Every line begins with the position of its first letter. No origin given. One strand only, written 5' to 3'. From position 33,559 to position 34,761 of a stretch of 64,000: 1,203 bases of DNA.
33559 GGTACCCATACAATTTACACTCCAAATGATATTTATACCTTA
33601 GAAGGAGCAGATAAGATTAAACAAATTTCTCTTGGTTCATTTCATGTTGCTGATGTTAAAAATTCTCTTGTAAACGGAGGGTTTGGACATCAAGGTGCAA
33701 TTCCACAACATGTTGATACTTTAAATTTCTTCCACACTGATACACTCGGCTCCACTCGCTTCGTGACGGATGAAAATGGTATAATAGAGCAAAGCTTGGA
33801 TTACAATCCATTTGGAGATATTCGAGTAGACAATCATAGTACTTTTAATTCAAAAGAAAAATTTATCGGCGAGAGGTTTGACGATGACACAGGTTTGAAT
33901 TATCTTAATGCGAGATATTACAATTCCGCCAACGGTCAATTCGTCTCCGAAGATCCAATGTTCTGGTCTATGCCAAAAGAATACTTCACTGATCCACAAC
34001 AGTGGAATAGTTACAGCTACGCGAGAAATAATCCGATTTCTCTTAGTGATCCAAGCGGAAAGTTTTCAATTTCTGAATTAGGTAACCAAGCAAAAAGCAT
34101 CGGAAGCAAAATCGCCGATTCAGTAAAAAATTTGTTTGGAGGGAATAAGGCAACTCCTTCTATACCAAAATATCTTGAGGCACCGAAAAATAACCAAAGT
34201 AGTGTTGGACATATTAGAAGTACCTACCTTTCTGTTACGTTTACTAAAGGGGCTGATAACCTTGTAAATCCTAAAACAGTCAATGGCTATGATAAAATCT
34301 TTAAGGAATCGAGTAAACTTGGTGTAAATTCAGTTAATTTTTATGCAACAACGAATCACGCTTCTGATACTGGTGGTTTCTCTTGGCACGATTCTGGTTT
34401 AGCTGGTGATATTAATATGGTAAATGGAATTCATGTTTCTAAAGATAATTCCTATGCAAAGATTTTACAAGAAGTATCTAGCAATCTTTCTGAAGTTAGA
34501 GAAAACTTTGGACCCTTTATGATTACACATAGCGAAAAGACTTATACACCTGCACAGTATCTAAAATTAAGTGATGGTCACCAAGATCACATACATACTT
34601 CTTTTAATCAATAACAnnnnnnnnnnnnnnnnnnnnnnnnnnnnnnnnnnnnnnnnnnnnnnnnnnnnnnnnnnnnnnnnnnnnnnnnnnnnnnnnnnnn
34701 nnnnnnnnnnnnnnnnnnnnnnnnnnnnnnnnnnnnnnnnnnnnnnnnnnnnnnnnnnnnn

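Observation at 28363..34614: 2083-aa Tc-toxin BC-like / Rhs polymorphic toxin in a reduced genome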

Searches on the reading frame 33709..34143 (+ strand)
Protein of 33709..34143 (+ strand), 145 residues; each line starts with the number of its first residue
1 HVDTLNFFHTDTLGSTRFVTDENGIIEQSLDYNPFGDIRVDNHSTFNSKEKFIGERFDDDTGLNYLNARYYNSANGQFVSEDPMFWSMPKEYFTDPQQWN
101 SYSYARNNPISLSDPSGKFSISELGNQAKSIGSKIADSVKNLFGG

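Call 69: search_solved_structures(query=window:33709-34143:+, max_evalue=0.001, show_alignments=5)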
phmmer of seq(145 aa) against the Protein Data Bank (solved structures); distinct sequences matched with E-value up to 0.001: 33.
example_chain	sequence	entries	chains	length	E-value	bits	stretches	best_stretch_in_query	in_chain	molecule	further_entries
9pt5_A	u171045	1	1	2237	1e-11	48.6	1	7-124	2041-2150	Teneurin-like protein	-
9ifo_A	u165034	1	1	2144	1.3e-10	45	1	7-117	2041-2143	Teneurin-Like Protein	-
8fjp_A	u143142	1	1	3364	2.1e-07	34.6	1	11-122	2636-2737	salivary gland surface protein 1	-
9on3_A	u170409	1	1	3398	3.8e-07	33.8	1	8-121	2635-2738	SGS4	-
8h8a_A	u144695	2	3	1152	1.7e-06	31.6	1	6-99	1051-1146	Putative Rhs-family protein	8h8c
8h8b_A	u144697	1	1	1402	2.6e-06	31.1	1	7-99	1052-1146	Putative Rhs-family protein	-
6vhh_A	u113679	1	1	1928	4.8e-06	30.2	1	9-112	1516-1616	Teneurin-2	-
6cmx_A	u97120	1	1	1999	5.1e-06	30.1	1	9-112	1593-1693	Teneurin-2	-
6ske_A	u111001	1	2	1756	7.4e-06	29.6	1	9-111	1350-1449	Teneurin-2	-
6ska_A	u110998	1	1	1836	9.1e-06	29.3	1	9-111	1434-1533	Teneurin-2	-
6fb3_A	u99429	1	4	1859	9.5e-06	29.2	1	9-111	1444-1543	Teneurin-2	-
8uy4_A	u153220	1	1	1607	1.2e-05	28.9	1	4-100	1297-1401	Tse15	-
8r54_A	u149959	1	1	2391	1.5e-05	28.6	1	8-112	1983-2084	Teneurin-3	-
8r50_B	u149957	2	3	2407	1.5e-05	28.6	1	8-112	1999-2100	Teneurin-3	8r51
9igs_A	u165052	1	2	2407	1.5e-05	28.6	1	8-112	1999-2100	Isoform A1B1 of Teneurin-3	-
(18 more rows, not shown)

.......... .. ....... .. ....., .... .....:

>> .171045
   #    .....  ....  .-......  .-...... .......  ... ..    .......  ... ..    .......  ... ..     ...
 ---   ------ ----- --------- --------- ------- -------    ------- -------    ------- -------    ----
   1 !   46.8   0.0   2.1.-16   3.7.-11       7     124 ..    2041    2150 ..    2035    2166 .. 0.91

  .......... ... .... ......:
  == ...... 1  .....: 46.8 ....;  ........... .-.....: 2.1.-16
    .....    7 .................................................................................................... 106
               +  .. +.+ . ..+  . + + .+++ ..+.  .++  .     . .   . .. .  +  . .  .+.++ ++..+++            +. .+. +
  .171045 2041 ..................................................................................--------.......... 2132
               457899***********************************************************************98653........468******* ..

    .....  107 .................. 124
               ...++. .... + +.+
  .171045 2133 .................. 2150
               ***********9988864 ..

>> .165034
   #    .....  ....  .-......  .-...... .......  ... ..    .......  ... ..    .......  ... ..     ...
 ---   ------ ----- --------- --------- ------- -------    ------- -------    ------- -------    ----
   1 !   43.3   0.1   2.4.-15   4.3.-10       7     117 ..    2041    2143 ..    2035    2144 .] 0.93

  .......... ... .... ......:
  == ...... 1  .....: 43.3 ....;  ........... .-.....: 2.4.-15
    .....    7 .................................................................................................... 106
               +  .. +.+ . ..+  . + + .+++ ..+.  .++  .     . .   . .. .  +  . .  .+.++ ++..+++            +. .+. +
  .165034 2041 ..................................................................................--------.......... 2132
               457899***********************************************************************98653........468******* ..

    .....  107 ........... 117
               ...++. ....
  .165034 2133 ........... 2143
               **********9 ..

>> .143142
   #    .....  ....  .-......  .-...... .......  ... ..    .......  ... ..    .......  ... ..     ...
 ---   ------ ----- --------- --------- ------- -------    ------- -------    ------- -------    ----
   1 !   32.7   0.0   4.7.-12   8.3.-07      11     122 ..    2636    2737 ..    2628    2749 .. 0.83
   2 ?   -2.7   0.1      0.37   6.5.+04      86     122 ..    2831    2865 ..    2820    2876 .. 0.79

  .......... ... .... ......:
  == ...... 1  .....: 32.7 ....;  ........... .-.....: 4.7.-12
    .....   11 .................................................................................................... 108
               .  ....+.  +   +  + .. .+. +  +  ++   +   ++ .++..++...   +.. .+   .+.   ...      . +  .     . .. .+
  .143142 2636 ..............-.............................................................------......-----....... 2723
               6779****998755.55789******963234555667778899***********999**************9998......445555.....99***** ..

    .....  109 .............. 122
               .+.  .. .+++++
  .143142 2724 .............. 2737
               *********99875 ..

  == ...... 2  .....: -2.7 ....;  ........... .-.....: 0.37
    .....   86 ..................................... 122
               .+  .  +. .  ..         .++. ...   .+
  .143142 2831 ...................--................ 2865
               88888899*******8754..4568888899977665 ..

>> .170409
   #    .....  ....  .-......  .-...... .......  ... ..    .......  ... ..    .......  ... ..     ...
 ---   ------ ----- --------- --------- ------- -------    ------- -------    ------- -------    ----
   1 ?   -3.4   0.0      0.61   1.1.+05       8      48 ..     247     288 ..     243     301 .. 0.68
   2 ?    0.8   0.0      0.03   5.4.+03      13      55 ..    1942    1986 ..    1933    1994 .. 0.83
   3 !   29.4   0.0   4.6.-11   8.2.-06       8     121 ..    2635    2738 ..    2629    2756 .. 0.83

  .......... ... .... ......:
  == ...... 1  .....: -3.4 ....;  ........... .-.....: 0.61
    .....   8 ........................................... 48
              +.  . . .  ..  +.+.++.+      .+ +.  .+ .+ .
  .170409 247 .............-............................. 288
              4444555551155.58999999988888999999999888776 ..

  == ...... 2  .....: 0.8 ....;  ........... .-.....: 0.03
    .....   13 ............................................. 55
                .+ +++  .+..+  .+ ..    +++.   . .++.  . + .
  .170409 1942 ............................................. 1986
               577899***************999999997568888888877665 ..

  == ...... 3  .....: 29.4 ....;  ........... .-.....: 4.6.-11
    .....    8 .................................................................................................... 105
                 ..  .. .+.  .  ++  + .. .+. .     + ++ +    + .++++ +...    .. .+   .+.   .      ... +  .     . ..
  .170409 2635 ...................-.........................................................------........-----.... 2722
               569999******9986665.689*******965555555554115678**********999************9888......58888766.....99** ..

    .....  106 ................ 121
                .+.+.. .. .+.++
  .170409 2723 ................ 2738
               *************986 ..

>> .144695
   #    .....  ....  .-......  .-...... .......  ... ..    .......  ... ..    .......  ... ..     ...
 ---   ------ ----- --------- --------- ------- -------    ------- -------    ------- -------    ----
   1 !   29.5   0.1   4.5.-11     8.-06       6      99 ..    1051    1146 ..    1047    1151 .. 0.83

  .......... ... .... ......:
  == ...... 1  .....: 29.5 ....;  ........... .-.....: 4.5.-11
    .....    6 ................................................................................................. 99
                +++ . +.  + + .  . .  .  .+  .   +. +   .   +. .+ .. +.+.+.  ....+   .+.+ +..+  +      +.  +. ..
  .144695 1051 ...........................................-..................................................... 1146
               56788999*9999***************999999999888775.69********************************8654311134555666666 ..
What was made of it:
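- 33802..34062 (+): Rhs-associated core with the aspartyl autoprotease motifs: ARYYN 1850, SEDP 1862-1865, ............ 1889-1900. Predicted cleavage between K1900 and F1901. Four deposited shell chains (9ifo_A, Tse5 8cp6_B, TccC2 6l7i_G, 4o9x_A) end one residue after the aligned Gly (call 69).
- Core and cleavage motif aligned to deposited shell chains that end at that motif: call 69.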

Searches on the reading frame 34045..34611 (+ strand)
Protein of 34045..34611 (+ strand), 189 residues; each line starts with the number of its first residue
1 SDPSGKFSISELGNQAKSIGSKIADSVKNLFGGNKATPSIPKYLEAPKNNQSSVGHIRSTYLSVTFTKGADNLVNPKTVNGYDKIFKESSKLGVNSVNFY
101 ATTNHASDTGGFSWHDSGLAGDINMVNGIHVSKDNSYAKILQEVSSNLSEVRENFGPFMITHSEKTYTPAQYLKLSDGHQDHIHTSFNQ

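Call 7: search_protein_families(library=pfam, proteins=[window:34057-34611:+], max_evalue=10)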
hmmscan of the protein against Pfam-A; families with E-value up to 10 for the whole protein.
seq(185 aa): 1 family
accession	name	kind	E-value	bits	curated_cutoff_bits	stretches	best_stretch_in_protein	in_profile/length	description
PF13539.11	Peptidase_M15_4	-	0.085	13.9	25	1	105-130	3-21/70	D-alanyl-D-alanine carboxypeptidase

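Call 8: search_solved_structures(query=window:34057-34611:+, max_evalue=10, show_alignments=3)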
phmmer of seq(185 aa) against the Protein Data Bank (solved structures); distinct sequences matched with E-value up to 10: 1.
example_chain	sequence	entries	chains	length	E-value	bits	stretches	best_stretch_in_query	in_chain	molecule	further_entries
8b4i_G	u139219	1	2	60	0.13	15.7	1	37-67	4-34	TOM6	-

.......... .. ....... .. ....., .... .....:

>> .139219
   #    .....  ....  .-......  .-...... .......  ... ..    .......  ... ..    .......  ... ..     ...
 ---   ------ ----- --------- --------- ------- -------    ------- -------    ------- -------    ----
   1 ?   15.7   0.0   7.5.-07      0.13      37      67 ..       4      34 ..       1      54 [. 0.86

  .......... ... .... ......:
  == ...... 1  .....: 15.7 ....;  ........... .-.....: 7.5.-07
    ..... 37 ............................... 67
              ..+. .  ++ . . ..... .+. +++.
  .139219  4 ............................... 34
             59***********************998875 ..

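Call 11: find_homologous_proteins(query=window:34057-34611:+, max_evalue=0.01)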
Query seq(185 aa): 27 candidates shared short words with the query, none scored E <= 0.01.
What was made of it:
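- Tried and rejected: It found nothing (call 11).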

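Call 22: predict_structure(protein=window:34045-34611:+)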
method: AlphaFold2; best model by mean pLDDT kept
length: 189 residues; sequences in the alignment: 1
mean_pLDDT: 36.8   pTM: 0.29
mean pLDDT of the five models: 36.8, 34.1, 32.8, 32.4, 32.0
residues with pLDDT >= 90: 0; 70-90: 0; 50-70: 15; < 50: 174
segments of 3 or more residues with pLDDT < 50: 1-17, 26-28, 30-165, 176-189
pLDDT, mean of each block of 10 residues (from residue 1): 35 47 50 42 29 25 31 30 44 38 29 30 28 35 38 38 48 47 34
secondary structure, 60 per line:
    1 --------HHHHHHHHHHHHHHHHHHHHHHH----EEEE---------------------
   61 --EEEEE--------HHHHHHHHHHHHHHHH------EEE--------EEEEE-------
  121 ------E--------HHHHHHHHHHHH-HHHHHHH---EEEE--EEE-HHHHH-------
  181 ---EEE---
elements in order: H9-31 E36-39 E63-67 H76-91 E98-100 E109-113 H136-147 H149-155 E159-162 E165-167 H169-173 E184-186
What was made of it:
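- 34063..34209 (+): Pre-toxin linker (residues 1901-1949), with an amphipathic helix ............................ Helix 9-31 in the single-sequence model, which has low confidence (call 22).
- Tried and rejected: It gave pLDDT 36.8 and was unusable (call 22).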

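Call 24: search_protein_representatives(protein=window:34045-34611:+)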
Query: 189 residues. Proteins with E-value up to 0.001 (for the whole library): 93; up to 1e-10: 25; up to 1e-30: 2. The best 93 are listed.
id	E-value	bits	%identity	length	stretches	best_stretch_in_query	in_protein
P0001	4.5e-118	408.2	100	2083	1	1-189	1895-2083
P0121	6.6e-44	166.6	59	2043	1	50-189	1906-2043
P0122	7.8e-23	97.9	37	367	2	48-187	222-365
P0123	6.8e-22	94.9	40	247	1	51-186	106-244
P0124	1.9e-20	90.2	37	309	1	13-186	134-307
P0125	1.4e-19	87.3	40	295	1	54-187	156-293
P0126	1.9e-19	86.9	39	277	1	44-187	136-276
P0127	1.9e-17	80.3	42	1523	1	55-186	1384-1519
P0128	3.2e-16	76.4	37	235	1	1-186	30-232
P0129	8.0e-16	75.1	35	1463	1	4-186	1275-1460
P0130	1.2e-15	74.6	37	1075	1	36-186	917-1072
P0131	1.6e-15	74.1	35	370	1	56-184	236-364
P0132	4.5e-15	72.6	37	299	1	56-186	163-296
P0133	1.2e-14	71.3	39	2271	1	56-187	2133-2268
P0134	3.9e-14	69.6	33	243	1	58-186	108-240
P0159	2.3e-07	47.5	36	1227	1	58-188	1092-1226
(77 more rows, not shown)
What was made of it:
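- Tried and rejected: The exhaustive HMMER scan was needed (call 24).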

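Call 31: search_protein_families(library=pfam, proteins=[P0121, P0127, P0129, P0130, P0159, P0133], max_evalue=0.0001)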
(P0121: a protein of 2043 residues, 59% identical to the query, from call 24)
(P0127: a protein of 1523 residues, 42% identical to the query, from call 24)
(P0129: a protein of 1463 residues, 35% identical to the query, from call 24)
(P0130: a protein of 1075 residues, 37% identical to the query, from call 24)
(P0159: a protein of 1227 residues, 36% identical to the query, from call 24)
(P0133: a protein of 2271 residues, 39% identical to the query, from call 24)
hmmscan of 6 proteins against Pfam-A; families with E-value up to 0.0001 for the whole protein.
P0121 (2043 aa): 4 families
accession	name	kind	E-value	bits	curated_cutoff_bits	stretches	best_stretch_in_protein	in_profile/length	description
PF05593.20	RHS_repeat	-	6.7e-26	90.6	22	2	1261-1303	1-37/38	RHS Repeat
PF13517.12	FG-GAP_3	-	8.5e-22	78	26.9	3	569-636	1-61/61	FG-GAP-like repeat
PF03534.18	SpvB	-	3.2e-15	56.5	22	1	110-266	3-183/287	Salmonella virulence plasmid 65kDa B protein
PF01839.29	FG-GAP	-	1.8e-14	53.6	22.1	0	513-537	8-36/37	FG-GAP repeat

P0127 (1523 aa): 0 families

P0129 (1463 aa): 1 family
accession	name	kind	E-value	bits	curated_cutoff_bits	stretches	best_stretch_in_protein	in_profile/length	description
PF20041.5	DUF6443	-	1.4e-20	74.4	27.8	1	63-187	1-121/137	Domain of unknown function (DUF6443)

P0130 (1075 aa): 1 family
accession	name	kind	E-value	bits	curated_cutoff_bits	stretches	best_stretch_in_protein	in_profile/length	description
PF05593.20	RHS_repeat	-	4.3e-35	119.8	22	3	340-370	2-32/38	RHS Repeat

P0159 (1227 aa): 0 families

P0133 (2271 aa): 1 family
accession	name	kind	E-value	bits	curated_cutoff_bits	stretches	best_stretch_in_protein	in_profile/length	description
PF05593.20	RHS_repeat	-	3.4e-17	62.8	22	1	1265-1301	1-37/38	RHS Repeat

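Call 47: find_encoding_contigs(protein=P0121, flank=8000, max_places=4)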
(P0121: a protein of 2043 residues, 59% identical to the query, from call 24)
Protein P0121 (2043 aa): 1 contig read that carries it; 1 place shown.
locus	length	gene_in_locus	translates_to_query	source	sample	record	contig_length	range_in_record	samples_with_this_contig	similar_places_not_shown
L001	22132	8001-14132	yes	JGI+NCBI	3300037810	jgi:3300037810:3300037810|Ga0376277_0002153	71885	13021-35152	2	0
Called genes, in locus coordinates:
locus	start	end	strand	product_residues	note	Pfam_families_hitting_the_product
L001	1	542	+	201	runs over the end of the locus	PF00163:Ribosomal_S4, PF01479:S4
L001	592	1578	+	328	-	PF01193:RNA_pol_L, PF13656:RNA_pol_L_2 (faint), PF01000:RNA_pol_A_bac, PF03118:RNA_pol_A_CTD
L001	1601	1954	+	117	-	PF01196:Ribosomal_L17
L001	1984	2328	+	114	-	PF00572:Ribosomal_L13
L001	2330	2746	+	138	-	PF00380:Ribosomal_S9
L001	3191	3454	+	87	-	-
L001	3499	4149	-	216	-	PF20803:PaaX_M (weak)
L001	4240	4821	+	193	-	PF01025:GrpE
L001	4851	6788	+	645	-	PF00012:HSP70, PF06723:MreB_Mbl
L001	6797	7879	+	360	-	PF00226:DnaJ, PF01556:DnaJ_C, PF00684:DnaJ_CXXCXGXG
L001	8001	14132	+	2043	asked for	PF03534:SpvB, PF01839:FG-GAP (faint), PF13517:FG-GAP_3, PF05593:RHS_repeat (weak), PF25023:TEN_YD-shell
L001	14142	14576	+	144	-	-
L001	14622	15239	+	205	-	-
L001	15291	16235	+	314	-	-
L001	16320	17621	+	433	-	PF13403:Hint_2 (weak)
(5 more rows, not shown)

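Call 51: find_encoding_contigs(protein=P0127, flank=4000, max_places=2)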
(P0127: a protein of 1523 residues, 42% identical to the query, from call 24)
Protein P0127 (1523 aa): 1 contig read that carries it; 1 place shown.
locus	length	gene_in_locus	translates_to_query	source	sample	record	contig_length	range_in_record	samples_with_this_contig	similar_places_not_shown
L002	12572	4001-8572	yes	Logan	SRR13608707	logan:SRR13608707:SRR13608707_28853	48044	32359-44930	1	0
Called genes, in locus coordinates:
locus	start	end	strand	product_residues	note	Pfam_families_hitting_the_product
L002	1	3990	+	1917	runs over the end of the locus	-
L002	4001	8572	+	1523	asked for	-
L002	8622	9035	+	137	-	-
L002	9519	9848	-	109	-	-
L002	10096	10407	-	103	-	-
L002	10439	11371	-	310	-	PF05144:Phage_CRI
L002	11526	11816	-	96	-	PF12728:HTH_17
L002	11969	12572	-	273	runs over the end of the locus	PF12746:GNAT_acetyltran, PF13302:Acetyltransf_3 (weak), PF00583:Acetyltransf_1 (weak)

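Call 52: find_encoding_contigs(protein=P0133, flank=4000, max_places=2)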
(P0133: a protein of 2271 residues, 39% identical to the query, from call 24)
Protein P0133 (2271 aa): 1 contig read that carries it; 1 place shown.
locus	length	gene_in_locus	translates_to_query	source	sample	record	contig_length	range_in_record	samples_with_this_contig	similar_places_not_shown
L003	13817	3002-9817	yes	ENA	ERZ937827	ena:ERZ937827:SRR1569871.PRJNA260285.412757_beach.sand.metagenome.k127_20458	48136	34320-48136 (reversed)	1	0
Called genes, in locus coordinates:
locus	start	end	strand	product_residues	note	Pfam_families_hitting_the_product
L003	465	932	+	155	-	-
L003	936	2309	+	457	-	-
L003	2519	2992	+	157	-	PF18962:Por_Secre_tail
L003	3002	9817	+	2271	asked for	PF05593:RHS_repeat (weak), PF25023:TEN_YD-shell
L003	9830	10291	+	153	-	-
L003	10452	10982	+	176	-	PF01797:Y1_Tnp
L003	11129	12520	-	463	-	PF12969:DUF3857 (weak)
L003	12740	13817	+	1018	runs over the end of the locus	PF02837:Glyco_hydro_2_N, PF22666:Glyco_hydro_2_N2, PF16990:CBM_35 (faint), PF00703:Glyco_hydro_2, PF02836:Glyco_hydro_2_C, PF16355:DUF4982, PF18565:Glyco_hydro2_C5 (weak), PF13287:Fn3_assoc (weak), +1 more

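Call 53: find_encoding_contigs(protein=P0122, flank=4000, max_places=2)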
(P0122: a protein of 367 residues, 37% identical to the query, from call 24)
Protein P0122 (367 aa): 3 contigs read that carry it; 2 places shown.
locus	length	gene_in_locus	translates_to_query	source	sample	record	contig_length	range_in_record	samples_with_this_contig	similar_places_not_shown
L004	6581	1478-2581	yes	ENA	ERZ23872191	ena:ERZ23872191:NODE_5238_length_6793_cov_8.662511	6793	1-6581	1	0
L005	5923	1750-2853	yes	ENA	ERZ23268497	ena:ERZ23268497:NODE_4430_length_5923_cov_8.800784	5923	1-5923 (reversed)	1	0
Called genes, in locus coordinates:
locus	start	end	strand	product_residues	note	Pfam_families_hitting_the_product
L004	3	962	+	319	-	?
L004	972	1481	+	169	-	-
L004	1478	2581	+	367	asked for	-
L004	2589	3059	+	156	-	-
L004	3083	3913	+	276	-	-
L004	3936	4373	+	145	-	-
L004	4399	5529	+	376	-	-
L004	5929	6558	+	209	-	-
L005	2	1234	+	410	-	?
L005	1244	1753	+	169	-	-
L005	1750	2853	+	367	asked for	-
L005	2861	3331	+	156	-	-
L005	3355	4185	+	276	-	-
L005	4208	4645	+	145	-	-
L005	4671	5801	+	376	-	-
